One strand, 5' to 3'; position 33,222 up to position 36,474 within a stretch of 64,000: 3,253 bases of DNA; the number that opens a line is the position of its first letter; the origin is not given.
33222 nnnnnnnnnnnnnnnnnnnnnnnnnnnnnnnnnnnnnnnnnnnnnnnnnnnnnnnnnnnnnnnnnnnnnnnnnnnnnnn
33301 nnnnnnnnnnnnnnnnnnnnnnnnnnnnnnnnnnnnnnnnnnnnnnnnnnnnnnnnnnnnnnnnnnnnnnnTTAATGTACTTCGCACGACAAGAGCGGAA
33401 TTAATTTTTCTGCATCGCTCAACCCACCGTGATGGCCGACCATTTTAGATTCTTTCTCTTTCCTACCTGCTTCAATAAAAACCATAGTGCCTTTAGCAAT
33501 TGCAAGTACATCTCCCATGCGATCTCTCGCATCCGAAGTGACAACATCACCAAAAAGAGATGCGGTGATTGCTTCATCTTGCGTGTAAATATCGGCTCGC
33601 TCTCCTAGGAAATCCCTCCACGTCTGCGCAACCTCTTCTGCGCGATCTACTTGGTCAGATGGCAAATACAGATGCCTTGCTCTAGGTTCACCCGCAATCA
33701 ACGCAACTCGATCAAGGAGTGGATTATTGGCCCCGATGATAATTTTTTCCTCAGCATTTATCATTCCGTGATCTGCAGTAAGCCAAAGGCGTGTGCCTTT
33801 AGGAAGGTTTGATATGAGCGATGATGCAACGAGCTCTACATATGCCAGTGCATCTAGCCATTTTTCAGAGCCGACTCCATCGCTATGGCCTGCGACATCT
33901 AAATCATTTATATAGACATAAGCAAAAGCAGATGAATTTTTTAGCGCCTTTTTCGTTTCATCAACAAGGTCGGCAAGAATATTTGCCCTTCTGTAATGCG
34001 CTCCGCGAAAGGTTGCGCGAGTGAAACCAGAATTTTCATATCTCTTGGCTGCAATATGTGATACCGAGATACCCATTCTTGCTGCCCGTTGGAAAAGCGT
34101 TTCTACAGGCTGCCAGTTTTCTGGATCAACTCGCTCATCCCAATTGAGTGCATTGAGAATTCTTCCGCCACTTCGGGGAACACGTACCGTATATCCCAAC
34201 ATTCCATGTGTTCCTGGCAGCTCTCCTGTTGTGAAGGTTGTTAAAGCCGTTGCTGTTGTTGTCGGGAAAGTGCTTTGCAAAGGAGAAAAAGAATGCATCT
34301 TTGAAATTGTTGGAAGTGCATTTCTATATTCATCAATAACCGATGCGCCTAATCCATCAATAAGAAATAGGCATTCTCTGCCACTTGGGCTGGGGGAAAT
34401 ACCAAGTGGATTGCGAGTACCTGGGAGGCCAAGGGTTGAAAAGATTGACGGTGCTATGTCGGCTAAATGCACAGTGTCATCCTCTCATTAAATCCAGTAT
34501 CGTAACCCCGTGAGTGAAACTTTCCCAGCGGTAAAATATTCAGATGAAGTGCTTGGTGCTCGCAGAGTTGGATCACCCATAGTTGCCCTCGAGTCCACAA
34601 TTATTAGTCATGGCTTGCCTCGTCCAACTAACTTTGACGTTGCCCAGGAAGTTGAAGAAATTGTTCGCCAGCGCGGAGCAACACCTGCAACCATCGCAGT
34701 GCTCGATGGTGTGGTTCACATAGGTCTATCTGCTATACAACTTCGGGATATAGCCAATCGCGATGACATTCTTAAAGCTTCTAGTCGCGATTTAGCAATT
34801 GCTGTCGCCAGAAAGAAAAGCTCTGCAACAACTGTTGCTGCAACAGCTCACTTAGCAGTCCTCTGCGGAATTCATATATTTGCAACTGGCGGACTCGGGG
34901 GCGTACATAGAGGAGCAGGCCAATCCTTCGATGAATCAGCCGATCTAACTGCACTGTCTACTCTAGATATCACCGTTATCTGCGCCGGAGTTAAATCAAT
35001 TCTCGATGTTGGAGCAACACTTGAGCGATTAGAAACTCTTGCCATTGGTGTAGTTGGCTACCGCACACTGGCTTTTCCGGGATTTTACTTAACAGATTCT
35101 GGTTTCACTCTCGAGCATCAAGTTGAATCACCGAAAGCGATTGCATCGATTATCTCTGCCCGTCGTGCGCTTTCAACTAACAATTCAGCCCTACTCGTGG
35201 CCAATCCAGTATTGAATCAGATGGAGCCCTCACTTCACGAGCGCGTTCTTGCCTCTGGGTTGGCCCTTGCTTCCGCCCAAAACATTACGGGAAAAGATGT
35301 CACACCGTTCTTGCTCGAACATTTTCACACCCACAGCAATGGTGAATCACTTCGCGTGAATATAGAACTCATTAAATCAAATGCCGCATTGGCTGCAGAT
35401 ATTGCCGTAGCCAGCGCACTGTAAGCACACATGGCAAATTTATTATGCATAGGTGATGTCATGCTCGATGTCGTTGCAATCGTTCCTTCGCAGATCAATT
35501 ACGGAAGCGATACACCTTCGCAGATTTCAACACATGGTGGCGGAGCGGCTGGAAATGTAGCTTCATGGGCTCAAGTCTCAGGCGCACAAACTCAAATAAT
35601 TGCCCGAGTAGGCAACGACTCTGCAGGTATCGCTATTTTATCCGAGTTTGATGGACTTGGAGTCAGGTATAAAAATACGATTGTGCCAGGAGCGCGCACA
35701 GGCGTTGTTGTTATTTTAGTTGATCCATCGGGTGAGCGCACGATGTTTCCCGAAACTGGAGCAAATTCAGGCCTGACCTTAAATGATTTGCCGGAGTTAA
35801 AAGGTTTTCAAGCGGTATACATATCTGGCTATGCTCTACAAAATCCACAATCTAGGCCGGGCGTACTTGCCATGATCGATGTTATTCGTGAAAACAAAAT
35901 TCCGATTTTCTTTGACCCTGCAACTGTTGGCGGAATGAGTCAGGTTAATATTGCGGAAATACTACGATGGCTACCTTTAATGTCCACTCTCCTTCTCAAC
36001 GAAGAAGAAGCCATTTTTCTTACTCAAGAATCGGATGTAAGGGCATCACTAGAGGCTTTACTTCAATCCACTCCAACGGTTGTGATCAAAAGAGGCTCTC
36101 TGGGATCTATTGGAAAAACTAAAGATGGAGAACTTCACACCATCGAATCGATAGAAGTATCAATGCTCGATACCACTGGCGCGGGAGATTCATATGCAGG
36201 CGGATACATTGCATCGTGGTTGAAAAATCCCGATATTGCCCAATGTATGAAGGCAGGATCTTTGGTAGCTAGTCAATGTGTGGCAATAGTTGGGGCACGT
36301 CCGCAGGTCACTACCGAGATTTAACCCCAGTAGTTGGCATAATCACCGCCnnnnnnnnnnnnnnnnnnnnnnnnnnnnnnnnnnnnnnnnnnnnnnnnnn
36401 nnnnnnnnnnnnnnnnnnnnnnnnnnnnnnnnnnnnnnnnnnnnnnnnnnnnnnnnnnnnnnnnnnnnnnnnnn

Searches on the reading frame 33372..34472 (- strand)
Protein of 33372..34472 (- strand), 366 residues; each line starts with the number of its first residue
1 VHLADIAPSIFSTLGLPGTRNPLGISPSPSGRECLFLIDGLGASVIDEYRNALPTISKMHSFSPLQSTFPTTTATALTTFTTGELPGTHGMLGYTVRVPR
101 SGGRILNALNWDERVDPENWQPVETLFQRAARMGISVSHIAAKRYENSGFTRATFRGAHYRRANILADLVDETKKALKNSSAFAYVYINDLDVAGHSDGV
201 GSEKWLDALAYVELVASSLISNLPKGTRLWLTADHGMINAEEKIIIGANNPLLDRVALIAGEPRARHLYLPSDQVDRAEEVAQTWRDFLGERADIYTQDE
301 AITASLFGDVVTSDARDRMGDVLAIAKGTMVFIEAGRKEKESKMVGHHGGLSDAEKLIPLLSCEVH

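Call 5: search_protein_families(library=pfam, proteins=[window:33372-34472:-])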
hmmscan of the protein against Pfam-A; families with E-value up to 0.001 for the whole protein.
window:33372-34472:- (366 aa): 2 families
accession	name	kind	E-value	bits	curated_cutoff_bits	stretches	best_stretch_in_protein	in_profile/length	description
PF01663.27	Phosphodiest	-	2.3e-34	120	23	1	34-350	2-341/342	Type I phosphodiesterase / nucleotide pyrophosphatase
PF08665.17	PglZ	-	8.8e-07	29.5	25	1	166-243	99-178/179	PglZ domain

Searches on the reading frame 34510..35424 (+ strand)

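Call 5: search_protein_families(library=pfam, proteins=[window:34510-35424:+])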
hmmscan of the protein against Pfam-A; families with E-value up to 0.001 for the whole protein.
window:34510-35424:+ (304 aa): 1 family
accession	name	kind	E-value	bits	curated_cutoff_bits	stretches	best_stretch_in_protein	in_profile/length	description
PF04227.17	Indigoidine_A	-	1.6e-108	362.9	25.2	1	14-301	2-291/291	Indigoidine synthase A like protein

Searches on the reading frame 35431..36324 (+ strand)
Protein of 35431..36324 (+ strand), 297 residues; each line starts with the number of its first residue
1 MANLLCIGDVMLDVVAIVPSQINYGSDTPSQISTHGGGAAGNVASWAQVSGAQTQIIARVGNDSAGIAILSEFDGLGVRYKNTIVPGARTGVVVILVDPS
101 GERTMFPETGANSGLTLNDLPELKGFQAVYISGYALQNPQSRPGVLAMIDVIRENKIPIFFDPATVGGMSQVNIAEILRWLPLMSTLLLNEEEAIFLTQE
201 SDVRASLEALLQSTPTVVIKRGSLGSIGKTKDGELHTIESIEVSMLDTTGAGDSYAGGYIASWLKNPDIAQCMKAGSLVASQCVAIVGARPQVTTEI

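Call 5: search_protein_families(library=pfam, proteins=[window:35431-36324:+])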
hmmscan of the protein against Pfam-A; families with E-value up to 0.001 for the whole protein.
window:35431-36324:+ (297 aa): 1 family
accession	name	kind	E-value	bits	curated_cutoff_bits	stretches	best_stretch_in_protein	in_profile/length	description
PF00294.29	PfkB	-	1.8e-48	165.9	25.8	1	1-291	1-297/302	pfkB family carbohydrate kinase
